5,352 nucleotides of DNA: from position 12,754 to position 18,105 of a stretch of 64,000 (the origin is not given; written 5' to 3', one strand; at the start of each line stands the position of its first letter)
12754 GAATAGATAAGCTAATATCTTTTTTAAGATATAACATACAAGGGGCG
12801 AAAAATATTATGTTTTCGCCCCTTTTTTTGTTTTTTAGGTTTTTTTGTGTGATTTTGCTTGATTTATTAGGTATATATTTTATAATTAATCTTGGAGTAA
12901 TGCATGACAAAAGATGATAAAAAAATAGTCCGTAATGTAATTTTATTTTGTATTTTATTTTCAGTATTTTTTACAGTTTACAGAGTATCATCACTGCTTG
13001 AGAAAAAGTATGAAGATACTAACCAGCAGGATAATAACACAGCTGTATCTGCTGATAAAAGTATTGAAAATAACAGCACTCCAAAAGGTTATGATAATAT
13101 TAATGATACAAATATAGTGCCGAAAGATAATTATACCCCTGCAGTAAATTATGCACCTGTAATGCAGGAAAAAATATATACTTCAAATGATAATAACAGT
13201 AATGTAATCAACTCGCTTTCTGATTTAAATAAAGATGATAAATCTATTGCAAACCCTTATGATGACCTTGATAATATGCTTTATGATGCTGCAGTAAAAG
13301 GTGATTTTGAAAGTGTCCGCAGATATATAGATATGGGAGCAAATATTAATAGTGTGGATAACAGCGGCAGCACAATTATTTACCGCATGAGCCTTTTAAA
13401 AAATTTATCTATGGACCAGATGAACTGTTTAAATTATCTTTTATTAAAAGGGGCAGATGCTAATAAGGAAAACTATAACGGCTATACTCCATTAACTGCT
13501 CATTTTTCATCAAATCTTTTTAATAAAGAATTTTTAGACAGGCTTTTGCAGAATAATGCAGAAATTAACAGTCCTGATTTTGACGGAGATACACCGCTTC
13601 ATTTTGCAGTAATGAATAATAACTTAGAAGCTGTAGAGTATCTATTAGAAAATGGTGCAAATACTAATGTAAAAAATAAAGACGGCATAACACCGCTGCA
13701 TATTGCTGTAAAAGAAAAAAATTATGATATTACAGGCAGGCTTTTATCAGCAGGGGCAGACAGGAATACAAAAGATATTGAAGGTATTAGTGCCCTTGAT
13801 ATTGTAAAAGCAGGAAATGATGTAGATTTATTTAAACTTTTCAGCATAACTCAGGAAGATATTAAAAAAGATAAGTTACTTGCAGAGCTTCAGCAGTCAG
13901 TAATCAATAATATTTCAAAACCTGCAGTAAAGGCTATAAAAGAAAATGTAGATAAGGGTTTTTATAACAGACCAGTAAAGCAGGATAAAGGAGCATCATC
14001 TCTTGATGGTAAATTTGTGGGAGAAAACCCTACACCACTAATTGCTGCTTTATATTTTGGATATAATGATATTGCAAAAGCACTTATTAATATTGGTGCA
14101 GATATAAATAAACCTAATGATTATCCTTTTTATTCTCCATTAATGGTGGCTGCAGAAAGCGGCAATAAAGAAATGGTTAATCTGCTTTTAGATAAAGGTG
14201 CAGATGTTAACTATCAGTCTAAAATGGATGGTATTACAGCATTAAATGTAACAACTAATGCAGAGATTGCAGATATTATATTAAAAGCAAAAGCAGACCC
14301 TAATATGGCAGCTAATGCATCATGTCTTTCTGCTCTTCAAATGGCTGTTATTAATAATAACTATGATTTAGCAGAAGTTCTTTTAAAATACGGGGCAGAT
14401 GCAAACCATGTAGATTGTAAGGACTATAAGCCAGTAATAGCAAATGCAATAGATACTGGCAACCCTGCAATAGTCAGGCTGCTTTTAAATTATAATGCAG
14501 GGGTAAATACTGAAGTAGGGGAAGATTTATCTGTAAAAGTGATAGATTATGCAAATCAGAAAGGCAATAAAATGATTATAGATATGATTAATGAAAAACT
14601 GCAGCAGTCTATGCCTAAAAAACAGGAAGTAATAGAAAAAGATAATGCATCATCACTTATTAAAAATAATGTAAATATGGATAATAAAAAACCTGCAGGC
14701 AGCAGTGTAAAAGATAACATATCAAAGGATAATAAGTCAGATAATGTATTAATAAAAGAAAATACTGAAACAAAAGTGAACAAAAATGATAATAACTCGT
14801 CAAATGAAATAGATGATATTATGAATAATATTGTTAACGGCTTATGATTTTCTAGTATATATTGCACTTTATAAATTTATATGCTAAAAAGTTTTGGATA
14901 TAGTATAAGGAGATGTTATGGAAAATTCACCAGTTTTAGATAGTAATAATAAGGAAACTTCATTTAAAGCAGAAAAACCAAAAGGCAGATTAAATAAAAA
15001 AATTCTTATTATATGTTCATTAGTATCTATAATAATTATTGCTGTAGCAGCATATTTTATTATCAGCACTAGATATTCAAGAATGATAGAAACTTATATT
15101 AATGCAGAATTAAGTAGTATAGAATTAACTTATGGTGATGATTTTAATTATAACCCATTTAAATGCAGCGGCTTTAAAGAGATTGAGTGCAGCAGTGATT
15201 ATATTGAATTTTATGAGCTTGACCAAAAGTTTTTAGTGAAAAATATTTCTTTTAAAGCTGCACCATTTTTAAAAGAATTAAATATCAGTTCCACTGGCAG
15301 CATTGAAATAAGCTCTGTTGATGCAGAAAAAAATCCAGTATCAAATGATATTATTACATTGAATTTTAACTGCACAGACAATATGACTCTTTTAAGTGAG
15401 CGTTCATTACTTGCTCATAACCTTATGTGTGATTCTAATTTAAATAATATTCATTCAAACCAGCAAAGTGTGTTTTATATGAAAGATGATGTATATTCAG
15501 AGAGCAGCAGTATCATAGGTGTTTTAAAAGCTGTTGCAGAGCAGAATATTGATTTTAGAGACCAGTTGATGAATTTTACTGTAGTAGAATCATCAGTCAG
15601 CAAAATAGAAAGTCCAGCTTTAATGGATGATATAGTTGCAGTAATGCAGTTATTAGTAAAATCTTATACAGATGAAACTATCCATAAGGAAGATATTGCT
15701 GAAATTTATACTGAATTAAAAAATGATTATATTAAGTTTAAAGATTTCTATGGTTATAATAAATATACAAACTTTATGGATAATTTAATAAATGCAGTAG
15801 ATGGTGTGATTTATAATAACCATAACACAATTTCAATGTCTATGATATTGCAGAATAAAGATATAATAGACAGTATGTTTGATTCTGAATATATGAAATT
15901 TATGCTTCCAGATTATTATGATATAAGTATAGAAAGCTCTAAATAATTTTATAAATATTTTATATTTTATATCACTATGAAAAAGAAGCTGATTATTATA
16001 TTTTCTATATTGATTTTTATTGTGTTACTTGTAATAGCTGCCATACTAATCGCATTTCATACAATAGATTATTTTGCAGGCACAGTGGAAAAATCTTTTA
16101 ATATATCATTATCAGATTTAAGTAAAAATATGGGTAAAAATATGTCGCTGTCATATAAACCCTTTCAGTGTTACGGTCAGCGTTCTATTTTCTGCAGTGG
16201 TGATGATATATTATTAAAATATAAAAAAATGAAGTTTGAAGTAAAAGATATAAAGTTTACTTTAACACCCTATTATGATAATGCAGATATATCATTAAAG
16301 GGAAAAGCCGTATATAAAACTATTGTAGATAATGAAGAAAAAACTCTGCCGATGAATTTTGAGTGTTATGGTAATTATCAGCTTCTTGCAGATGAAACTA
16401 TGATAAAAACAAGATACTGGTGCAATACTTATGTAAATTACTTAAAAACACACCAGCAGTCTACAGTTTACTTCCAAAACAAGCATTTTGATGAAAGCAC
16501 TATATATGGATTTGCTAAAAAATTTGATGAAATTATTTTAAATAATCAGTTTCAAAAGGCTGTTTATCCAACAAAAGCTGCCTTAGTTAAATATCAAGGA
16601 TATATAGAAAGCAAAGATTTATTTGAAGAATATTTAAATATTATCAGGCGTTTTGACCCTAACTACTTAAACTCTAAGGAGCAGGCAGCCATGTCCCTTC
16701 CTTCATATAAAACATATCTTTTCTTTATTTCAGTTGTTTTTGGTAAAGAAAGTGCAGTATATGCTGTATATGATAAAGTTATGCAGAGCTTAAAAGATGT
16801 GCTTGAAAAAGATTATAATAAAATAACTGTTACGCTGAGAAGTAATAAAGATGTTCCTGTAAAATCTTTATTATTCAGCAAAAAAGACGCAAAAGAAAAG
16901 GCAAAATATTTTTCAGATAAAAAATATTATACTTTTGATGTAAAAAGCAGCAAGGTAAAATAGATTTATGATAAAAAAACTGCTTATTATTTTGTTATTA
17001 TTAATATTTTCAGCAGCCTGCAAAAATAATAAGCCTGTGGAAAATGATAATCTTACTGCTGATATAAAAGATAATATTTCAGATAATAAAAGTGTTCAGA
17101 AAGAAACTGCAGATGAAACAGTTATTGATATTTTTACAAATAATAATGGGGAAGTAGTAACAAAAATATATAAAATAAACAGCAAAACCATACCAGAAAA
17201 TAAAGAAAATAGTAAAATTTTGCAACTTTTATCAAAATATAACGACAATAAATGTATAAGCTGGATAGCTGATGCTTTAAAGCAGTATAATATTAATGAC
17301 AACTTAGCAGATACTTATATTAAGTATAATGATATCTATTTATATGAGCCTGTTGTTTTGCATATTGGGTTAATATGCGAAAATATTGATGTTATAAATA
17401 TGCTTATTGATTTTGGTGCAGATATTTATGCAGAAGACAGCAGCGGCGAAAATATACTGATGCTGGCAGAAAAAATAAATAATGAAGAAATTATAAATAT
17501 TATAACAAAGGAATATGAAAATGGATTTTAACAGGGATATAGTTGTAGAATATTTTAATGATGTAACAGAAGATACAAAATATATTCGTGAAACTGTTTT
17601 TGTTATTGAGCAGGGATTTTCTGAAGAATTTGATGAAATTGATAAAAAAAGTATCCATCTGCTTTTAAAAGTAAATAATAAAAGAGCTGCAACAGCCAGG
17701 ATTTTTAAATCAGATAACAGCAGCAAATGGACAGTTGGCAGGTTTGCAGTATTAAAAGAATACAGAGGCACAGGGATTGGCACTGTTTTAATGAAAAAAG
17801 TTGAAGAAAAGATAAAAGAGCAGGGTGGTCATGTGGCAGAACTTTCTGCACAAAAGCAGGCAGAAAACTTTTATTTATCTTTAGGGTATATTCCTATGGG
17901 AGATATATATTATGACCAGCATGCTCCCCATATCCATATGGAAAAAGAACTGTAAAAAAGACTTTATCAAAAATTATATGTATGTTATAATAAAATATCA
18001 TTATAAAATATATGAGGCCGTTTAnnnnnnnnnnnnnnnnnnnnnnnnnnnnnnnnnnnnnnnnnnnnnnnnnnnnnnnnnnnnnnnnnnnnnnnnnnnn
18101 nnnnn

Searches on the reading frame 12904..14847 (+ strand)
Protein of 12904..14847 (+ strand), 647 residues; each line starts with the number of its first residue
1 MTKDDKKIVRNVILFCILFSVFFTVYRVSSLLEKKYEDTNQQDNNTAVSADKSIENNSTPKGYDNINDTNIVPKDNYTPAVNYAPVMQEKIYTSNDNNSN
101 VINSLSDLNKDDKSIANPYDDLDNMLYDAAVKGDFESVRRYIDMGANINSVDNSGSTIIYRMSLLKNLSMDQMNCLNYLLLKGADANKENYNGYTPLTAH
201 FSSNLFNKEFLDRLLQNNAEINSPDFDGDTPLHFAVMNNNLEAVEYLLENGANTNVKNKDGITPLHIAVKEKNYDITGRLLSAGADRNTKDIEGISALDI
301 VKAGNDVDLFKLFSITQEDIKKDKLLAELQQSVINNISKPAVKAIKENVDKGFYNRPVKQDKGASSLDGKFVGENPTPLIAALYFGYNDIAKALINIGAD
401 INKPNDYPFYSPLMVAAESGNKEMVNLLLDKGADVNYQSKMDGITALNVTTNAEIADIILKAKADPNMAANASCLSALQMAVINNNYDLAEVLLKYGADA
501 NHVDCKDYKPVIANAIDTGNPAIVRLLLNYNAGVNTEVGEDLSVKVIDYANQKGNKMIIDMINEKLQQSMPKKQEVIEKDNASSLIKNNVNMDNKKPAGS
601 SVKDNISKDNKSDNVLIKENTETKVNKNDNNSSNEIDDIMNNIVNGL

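Call 7: search_protein_families(library=pfam, proteins=[window:12904-14847:+], max_evalue=0.01)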
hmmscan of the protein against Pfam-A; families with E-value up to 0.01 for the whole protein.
window:12904-14847:+ (647 aa): 7 families
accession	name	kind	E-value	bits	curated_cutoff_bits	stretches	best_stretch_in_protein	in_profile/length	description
PF12796.13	Ank_2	-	1.7e-55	186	27.3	5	207-291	9-90/90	Ankyrin repeats (3 copies)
PF00023.36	Ank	-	1.9e-46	153.8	21.1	5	227-259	1-33/33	Ankyrin repeat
PF13637.12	Ank_4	-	1.5e-43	146.3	22.7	5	207-248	9-50/50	Ankyrin repeats (many copies)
PF13606.12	Ank_3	-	4.5e-34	112.6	22.3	3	227-255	1-29/30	Ankyrin repeat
PF13857.12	Ank_5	-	5.9e-31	106.6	27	3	214-268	1-56/56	Ankyrin repeats (many copies)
PF23745.1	ANK_LRRK2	-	8.4e-13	48.7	27.5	1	476-545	33-100/130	LRRK2 ANK repeat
PF24521.3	Ank_KRIT1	-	2.6e-06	27.7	80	0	375-449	46-124/149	KRIT1 ankyrin-repeats domain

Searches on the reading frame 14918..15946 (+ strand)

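Call 7: search_protein_families(library=pfam, proteins=[window:14918-15946:+], max_evalue=0.01)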
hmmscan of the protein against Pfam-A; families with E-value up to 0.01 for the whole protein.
window:14918-15946:+ (342 aa): 0 families

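Call 69: search_protein_families(library=ncbifam, proteins=[window:14918-15946:+], max_evalue=0.01)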
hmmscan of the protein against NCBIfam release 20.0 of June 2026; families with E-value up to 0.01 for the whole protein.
window:14918-15946:+ (342 aa): 1 family
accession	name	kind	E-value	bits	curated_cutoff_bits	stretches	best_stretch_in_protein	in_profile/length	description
TIGR01006.1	polys_exp_MPA1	subfamily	0.0038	16.7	296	1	25-94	19-88/226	CspC family polysaccharide chain length determinant protein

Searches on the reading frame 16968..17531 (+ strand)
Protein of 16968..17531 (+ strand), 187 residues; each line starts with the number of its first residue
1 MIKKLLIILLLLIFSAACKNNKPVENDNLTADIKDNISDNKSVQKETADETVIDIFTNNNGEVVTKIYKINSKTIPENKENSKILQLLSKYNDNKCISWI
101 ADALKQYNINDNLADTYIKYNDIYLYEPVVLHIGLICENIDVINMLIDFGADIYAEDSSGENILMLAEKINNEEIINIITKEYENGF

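Call 7: search_protein_families(library=pfam, proteins=[window:16968-17531:+], max_evalue=0.01)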
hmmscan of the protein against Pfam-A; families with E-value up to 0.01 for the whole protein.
window:16968-17531:+ (187 aa): 3 families
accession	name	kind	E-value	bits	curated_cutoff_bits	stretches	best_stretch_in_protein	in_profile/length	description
PF12796.13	Ank_2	-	0.00073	20.5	27.3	1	131-180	33-80/90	Ankyrin repeats (3 copies)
PF00023.36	Ank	-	0.0043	17.8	21.1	0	131-157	6-32/33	Ankyrin repeat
PF13798.11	PCYCGC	-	0.0064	16.8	25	0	8-73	2-63/153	Protein of unknown function with PCYCGC motif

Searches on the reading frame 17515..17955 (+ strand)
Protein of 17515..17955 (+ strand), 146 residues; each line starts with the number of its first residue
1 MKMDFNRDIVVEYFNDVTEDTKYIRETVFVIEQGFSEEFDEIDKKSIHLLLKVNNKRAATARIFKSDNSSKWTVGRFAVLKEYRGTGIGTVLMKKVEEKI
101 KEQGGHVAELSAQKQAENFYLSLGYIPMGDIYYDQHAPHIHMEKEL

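Call 7: search_protein_families(library=pfam, proteins=[window:17515-17955:+], max_evalue=0.01)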
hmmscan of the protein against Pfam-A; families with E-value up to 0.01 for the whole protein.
window:17515-17955:+ (146 aa): 7 families
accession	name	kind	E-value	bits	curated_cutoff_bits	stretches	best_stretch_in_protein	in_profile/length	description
PF13673.13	Acetyltransf_10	-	1.4e-17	64.3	23.6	1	32-146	19-128/128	Acetyltransferase (GNAT) domain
PF00583.31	Acetyltransf_1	-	3.5e-14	53.5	20.7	1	35-125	20-116/116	Acetyltransferase (GNAT) family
PF13508.13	Acetyltransf_7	-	7.9e-13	49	27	1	47-126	4-83/84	Acetyltransferase (GNAT) domain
PF08445.16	FR47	-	5e-05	23.6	22.1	1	73-126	23-78/86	FR47-like protein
PF13527.13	Acetyltransf_9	-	0.00058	20.3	25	1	74-125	75-124/127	Acetyltransferase (GNAT) domain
PF14542.12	Acetyltransf_CG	-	0.00062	20.3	30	1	55-107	9-60/80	GCN5-related N-acetyl-transferase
PF13444.12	Acetyltransf_5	-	0.00092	20.3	22.4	0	25-90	2-74/102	Acetyltransferase (GNAT) domain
